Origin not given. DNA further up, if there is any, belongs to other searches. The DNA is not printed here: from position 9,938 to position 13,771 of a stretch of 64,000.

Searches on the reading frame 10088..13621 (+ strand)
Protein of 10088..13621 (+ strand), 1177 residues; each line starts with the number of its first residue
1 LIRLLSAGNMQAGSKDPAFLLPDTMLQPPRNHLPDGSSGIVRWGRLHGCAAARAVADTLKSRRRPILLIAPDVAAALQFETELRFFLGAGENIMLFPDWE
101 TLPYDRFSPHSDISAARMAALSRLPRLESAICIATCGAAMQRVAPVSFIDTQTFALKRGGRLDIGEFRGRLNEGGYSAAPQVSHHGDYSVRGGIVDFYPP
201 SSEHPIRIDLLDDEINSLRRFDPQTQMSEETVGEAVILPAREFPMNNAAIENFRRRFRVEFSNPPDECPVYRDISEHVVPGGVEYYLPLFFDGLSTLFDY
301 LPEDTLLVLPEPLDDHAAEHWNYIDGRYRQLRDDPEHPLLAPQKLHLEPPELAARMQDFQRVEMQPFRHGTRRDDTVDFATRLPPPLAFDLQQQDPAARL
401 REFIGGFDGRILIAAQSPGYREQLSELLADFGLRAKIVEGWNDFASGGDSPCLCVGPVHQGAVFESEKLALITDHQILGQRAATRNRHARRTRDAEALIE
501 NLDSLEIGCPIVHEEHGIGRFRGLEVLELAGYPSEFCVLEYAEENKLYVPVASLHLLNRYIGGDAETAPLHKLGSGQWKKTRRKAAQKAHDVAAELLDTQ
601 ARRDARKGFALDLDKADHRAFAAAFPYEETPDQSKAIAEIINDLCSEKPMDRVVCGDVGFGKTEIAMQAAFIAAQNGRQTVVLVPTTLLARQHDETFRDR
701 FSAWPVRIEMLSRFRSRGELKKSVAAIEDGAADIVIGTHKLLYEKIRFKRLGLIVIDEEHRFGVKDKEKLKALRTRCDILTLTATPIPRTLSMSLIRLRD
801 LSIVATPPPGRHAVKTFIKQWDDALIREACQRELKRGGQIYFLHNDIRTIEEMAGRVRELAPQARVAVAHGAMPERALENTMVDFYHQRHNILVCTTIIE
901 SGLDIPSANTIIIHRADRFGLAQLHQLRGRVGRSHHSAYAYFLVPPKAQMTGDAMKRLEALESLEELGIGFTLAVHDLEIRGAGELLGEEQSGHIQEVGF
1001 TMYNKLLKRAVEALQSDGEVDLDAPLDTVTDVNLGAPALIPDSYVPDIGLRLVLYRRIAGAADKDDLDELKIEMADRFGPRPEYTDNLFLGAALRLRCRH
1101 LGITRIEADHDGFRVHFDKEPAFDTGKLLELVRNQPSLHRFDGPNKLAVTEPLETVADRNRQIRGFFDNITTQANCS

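Call 71: search_protein_families(library=pfam, proteins=[window:10088-13621:+], max_evalue=0.001)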
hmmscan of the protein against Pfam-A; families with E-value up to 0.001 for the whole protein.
window:10088-13621:+ (1177 aa): 9 families
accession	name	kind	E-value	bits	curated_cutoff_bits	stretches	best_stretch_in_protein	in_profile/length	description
PF00270.35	DEAD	-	2.5e-25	89.6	26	1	630-791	1-164/167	DEAD/DEAH box helicase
PF03461.20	TRCF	-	7.6e-25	87.5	25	1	1035-1125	2-92/95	TRCF domain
PF17757.6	UvrB_inter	-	1.8e-21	76.5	22.9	1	155-243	2-91/91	UvrB interaction domain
PF00271.37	Helicase_C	-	1.3e-18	67.7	23.5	1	830-934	6-109/110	Helicase conserved C-terminal domain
PF21132.2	MFD_D3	-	2.3e-18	66.4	21.8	1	403-476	1-72/73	MFD, D3 domain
PF02559.22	CarD_TRCF_RID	-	1.8e-16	60.4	23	1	505-561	1-57/57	CarD-like/TRCF RID domain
PF04851.21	ResIII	-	3.9e-13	50.1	22.5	1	630-786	5-162/164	Type III restriction enzyme, res subunit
PF22590.2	Cas3-like_C_2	-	0.00023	21.8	27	1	837-935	2-105/106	CRISPR-associated nuclease/helicase Cas3, C-terminal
PF00176.29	SNF2-rel_dom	-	0.00066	19.3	24.9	1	653-792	21-169/290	SNF2-related domain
